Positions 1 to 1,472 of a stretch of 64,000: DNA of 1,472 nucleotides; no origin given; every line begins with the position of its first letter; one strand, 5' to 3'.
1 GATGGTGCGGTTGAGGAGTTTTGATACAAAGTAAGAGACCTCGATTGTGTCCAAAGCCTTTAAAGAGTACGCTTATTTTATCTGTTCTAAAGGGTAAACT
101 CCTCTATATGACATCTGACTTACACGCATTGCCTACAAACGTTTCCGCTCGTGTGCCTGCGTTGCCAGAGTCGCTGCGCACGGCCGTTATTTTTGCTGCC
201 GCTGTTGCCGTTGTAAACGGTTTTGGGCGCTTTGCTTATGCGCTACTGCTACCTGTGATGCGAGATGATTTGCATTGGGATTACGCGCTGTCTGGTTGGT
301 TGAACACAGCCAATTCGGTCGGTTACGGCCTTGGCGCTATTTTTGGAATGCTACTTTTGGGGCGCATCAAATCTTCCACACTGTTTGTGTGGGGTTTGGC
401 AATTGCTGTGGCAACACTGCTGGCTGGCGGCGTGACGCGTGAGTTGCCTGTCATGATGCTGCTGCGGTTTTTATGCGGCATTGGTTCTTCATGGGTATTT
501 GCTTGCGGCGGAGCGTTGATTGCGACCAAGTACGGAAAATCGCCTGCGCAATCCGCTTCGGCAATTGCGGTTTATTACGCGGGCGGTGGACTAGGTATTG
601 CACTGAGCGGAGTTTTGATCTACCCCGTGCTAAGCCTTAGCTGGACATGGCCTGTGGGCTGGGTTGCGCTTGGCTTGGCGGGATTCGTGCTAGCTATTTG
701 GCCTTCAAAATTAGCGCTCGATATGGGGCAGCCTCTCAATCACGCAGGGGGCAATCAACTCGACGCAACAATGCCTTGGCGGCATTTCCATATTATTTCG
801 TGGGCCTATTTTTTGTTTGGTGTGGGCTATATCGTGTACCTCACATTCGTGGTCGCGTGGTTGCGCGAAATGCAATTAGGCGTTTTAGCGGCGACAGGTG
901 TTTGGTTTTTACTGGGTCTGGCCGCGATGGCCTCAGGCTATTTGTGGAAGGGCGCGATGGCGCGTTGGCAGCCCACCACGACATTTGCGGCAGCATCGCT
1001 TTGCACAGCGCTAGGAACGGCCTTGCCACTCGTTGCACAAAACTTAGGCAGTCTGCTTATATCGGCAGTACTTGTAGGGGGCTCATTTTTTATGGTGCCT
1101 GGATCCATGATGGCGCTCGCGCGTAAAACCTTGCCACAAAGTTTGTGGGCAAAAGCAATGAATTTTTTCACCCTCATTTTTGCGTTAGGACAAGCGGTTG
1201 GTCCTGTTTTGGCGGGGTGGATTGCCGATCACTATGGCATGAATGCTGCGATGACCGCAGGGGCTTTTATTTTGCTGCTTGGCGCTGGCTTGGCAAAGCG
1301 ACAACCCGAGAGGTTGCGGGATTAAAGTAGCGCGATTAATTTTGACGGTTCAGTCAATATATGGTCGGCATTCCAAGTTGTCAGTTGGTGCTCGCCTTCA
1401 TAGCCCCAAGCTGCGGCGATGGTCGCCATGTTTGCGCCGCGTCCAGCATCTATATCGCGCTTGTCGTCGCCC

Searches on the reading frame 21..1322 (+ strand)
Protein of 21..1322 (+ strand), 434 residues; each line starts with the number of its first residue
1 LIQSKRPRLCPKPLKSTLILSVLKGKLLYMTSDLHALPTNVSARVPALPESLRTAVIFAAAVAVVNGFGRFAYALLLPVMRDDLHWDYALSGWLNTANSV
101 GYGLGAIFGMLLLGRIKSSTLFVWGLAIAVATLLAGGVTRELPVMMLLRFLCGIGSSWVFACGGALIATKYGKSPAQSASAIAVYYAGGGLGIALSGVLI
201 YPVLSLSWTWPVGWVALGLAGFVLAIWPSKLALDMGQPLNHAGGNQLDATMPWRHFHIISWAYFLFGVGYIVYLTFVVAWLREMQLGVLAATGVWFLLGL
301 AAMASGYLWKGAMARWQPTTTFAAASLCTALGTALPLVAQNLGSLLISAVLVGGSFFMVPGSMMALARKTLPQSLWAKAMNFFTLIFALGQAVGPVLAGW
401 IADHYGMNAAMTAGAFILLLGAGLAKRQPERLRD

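Call 69: search_protein_families(library=pfam, max_evalue=0.00001, proteins=[window:21-1322:+])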
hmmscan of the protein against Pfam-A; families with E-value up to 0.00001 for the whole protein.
window:21-1322:+ (434 aa): 2 families
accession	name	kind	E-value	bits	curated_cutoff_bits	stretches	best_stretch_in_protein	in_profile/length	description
PF06779.20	MFS_4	-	3.3e-59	201.5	26.3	1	65-424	4-362/364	Uncharacterised MFS-type transporter YbfB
PF07690.21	MFS_1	-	1.5e-32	113.3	33.4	2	61-373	3-325/347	Major Facilitator Superfamily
